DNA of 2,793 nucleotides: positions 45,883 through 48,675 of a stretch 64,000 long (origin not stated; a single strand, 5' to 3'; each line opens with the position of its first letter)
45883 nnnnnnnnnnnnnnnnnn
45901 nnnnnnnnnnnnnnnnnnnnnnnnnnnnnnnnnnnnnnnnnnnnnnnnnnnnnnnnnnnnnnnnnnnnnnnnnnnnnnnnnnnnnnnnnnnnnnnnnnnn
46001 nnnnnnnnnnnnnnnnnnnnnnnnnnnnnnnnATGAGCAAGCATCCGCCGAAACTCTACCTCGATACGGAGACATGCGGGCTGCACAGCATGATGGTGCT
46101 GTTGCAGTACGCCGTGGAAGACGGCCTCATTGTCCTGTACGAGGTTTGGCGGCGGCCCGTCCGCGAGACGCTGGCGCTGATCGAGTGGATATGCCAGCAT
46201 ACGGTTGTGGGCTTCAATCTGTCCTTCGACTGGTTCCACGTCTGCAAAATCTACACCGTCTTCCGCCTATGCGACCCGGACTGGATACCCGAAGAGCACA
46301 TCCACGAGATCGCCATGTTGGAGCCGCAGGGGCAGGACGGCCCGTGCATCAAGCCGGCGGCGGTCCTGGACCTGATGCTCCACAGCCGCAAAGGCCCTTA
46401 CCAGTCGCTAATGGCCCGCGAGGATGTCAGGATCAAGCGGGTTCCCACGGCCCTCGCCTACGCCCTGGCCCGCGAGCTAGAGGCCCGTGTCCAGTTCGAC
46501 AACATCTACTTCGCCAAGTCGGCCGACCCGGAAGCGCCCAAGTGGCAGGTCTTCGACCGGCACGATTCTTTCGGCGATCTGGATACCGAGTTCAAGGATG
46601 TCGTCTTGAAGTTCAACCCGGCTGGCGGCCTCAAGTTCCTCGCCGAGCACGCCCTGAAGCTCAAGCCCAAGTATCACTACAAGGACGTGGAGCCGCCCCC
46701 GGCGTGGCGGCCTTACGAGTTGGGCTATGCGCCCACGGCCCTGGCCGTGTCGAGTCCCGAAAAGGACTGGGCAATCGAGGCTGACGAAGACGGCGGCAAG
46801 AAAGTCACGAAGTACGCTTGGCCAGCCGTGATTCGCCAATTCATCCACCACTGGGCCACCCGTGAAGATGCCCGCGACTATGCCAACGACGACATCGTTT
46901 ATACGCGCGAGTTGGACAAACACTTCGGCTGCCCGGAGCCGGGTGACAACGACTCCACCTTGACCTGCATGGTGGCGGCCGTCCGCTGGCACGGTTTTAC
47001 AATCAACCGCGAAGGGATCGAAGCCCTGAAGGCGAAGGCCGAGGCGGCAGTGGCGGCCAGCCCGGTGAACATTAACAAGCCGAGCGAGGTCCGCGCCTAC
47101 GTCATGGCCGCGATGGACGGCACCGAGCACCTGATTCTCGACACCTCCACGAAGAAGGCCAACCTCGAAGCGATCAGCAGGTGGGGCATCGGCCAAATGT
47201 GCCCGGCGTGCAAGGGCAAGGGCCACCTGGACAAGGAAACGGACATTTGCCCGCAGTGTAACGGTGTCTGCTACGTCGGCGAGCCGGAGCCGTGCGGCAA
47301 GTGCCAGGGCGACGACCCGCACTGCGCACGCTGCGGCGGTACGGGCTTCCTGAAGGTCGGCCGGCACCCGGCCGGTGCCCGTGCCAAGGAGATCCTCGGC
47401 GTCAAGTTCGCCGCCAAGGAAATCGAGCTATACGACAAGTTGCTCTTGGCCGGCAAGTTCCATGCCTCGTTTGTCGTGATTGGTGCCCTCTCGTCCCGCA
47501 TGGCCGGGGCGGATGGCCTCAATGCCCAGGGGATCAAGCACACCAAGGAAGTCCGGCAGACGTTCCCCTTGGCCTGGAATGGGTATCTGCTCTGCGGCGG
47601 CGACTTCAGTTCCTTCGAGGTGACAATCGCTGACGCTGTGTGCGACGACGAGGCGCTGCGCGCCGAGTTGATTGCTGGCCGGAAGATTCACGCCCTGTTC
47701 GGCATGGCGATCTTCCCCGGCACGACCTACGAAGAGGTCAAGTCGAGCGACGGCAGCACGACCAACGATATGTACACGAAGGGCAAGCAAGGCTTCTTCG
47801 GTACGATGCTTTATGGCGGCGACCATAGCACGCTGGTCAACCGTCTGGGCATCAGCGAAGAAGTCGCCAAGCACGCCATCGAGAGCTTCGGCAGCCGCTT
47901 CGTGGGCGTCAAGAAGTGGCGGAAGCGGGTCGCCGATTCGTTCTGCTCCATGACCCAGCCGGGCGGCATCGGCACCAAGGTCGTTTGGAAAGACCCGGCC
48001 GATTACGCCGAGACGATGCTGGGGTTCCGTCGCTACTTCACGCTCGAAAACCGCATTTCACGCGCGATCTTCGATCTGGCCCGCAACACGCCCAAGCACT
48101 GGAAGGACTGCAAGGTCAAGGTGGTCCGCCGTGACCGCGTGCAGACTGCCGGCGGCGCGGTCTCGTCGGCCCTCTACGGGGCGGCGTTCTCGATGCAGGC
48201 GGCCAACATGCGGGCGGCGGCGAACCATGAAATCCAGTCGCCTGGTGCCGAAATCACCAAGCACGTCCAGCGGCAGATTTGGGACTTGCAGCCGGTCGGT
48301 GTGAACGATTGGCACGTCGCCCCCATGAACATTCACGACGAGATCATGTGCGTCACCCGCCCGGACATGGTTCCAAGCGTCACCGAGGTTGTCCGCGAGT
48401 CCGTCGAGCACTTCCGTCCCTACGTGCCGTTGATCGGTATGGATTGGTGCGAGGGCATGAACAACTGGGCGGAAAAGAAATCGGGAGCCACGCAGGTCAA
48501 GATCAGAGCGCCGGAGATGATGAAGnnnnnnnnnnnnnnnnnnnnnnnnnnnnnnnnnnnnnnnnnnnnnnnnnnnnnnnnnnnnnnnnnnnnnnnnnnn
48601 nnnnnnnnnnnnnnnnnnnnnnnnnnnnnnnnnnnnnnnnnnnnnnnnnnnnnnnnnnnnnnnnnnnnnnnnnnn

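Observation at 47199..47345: DnaJ-type (CxxCxGxG)x4 zinc-finger module inserted into the family A DNA polymerase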

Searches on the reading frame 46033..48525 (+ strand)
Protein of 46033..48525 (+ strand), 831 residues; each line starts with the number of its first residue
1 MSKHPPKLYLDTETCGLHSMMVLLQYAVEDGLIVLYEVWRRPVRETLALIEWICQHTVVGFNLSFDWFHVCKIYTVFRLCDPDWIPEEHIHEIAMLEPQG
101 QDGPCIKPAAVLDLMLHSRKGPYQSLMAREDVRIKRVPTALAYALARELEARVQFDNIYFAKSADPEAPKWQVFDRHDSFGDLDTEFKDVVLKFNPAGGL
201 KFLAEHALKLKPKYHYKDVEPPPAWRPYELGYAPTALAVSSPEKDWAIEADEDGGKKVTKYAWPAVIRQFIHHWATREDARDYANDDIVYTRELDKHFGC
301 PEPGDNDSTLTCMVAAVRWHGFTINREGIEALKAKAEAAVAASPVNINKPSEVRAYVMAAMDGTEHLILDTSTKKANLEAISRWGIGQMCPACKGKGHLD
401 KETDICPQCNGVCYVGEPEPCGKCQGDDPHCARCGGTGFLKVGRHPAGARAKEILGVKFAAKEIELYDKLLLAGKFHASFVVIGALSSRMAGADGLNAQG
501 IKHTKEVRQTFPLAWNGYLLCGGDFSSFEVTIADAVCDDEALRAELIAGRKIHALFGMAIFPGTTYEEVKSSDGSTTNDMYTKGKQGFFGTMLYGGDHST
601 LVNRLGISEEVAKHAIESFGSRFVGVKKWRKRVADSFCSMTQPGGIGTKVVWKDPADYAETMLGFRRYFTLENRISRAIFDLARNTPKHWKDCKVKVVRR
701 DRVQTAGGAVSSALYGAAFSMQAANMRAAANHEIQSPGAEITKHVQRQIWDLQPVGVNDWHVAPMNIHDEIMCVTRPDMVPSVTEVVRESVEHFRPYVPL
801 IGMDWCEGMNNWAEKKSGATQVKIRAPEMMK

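Call 3: search_protein_families(library=pfam, proteins=[window:46033-48525:+], max_evalue=1)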
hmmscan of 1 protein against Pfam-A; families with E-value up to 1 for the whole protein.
window:46033-48525:+ (831 aa): 1 family
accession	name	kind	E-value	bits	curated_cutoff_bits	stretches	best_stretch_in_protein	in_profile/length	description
PF00476.26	DNA_pol_A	-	1.2e-19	70.9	34.3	1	474-800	105-369/381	DNA polymerase family A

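Call 5: search_dna_similar(query=window:46033-48525:+, collection=phages, mode=protein, max_rows=30)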
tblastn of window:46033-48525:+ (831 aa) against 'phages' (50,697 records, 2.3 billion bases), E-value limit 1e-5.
Records with a match: 33; places in all: 33; records where one place covers at least 80% of the query: 0.
Best place of each record, by identity: <60% 33.
By first word of the organism name: Thermus 12; Pseudomonas 7; Lactobacillus 5; Bacillus 3; Erwinia 3; Bacteriophage 1; Enterococcus 1; Listeria 1.
By host as written in the record: Thermus thermophilus 6; Lactobacillus plantarum 5; Thermus thermophilus HB8 4; Pseudomonas aeruginosa 3; Bacillus sp. MGK1 2; Pseudomonas aeruginosa ATCC 27853 2; Pseduomonas aeruginosa 2; Erwinia amylovora 2; and 7 more.
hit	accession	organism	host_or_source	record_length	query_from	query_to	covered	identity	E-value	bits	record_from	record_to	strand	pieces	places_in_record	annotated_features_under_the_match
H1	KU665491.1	Bacillus phage Mgbh1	Bacillus sp. MGK1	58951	466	815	42%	23.9%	5e-7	60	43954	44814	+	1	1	DNA-directed DNA polymerase-like protein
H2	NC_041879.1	Bacillus phage Mgbh1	Bacillus sp. MGK1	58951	466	815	42%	23.9%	5e-7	60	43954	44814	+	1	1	DNA polymerase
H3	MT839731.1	Bacteriophage sp.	human fecal samples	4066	474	805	40%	24.2%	5e-6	56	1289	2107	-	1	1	record has no annotation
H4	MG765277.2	Lactobacillus phage Bacchae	Lactobacillus plantarum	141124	474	810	41%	22.9%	1e-8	66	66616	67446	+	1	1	DNA polymerase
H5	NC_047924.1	Lactobacillus phage Bacchae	Lactobacillus plantarum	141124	474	810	41%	22.9%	1e-8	66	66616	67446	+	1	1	DNA polymerase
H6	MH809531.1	Lactobacillus phage Bromius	Lactobacillus plantarum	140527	474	810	41%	22.6%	3e-8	64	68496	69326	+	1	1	DNA polymerase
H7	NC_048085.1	Lactobacillus phage Bromius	Lactobacillus plantarum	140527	474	810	41%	22.6%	3e-8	64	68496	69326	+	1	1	DNA polymerase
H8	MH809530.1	Lactobacillus phage Dionysus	Lactobacillus plantarum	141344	474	810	41%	22.6%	3e-8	64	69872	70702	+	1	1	DNA polymerase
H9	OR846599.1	Enterococcus phage Efs 1-1-1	Enterococcus faecalis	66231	474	808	40%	22.1%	5e-9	66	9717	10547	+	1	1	record has no annotation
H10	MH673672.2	Thermus phage phiFa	Thermus thermophilus HB27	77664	385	633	30%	26.4%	1e-9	69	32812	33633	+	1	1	DNA polymerase I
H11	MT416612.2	Bacillus phage YungSlug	Bacillus thuringiensis kurstaki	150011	472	687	26%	26.8%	5e-7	60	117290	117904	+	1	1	DNA polymerase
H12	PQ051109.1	Erwinia phage Fifi011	Erwinia amylovora YBK14808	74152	428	638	25%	26.3%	3e-6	57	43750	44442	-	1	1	DNA polymerase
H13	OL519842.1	Pseudomonas phage vB_PaeS_TUMS_P6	Pseudomonas aeruginosa ATCC 27853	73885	434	644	25%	26.2%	6e-6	56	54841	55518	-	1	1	hypothetical protein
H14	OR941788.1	Pseudomonas phage PJNP053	Pseudomonas aeruginosa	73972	434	644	25%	26.2%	6e-6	56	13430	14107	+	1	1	hypothetical protein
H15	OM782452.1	Pseudomonas phage vB_PaeP_TUMS_P10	Pseudomonas aeruginosa ATCC 27853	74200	434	644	25%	26.2%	6e-6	56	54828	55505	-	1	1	hypothetical protein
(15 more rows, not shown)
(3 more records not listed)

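Call 6: search_solved_structures(query=window:46033-48525:+, max_evalue=0.01, show_alignments=2)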
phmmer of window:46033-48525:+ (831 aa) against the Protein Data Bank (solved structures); distinct sequences matched with E-value up to 0.01: 36.
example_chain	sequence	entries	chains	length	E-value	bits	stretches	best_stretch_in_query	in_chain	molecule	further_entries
7r0k_A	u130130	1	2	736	4.6e-09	38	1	473-633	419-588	DNA polymerase I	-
6p5c_A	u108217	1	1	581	0.00023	22.5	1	483-634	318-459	DNA polymerase I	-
4dsj_A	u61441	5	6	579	0.00031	22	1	483-634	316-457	DNA polymerase | DNA polymerase I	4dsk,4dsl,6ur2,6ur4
1lv5_A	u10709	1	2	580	0.00031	22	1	483-634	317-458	DNA POLYMERASE I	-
1u45_A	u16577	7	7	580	0.00031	22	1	483-634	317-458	DNA polymerase I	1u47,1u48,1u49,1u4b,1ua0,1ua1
4o0i_A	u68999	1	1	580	0.00031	22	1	483-634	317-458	DNA polymerase I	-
1l3s_A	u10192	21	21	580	0.00031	22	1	483-634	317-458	DNA Polymerase I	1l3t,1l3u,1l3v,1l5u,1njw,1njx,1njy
2hhq_A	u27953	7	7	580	0.00031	22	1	483-634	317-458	DNA polymerase I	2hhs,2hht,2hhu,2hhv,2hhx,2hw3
4dsi_A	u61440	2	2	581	0.00031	22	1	483-634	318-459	DNA polymerase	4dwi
8sco_A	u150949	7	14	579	0.00032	22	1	483-634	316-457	DNA polymerase I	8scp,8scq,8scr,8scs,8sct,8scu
6mu4_A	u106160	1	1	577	0.00032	22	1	483-634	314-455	DNA polymerase I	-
9yd2_A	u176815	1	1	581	0.00032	22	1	483-634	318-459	DNA polymerase I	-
4uqg_A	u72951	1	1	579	0.00032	22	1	483-634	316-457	DNA POLYMERASE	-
2xy7_A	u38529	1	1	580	0.00032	22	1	483-634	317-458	DNA POLYMERASE I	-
6dsu_A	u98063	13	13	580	0.00032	22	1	483-634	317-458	DNA polymerase I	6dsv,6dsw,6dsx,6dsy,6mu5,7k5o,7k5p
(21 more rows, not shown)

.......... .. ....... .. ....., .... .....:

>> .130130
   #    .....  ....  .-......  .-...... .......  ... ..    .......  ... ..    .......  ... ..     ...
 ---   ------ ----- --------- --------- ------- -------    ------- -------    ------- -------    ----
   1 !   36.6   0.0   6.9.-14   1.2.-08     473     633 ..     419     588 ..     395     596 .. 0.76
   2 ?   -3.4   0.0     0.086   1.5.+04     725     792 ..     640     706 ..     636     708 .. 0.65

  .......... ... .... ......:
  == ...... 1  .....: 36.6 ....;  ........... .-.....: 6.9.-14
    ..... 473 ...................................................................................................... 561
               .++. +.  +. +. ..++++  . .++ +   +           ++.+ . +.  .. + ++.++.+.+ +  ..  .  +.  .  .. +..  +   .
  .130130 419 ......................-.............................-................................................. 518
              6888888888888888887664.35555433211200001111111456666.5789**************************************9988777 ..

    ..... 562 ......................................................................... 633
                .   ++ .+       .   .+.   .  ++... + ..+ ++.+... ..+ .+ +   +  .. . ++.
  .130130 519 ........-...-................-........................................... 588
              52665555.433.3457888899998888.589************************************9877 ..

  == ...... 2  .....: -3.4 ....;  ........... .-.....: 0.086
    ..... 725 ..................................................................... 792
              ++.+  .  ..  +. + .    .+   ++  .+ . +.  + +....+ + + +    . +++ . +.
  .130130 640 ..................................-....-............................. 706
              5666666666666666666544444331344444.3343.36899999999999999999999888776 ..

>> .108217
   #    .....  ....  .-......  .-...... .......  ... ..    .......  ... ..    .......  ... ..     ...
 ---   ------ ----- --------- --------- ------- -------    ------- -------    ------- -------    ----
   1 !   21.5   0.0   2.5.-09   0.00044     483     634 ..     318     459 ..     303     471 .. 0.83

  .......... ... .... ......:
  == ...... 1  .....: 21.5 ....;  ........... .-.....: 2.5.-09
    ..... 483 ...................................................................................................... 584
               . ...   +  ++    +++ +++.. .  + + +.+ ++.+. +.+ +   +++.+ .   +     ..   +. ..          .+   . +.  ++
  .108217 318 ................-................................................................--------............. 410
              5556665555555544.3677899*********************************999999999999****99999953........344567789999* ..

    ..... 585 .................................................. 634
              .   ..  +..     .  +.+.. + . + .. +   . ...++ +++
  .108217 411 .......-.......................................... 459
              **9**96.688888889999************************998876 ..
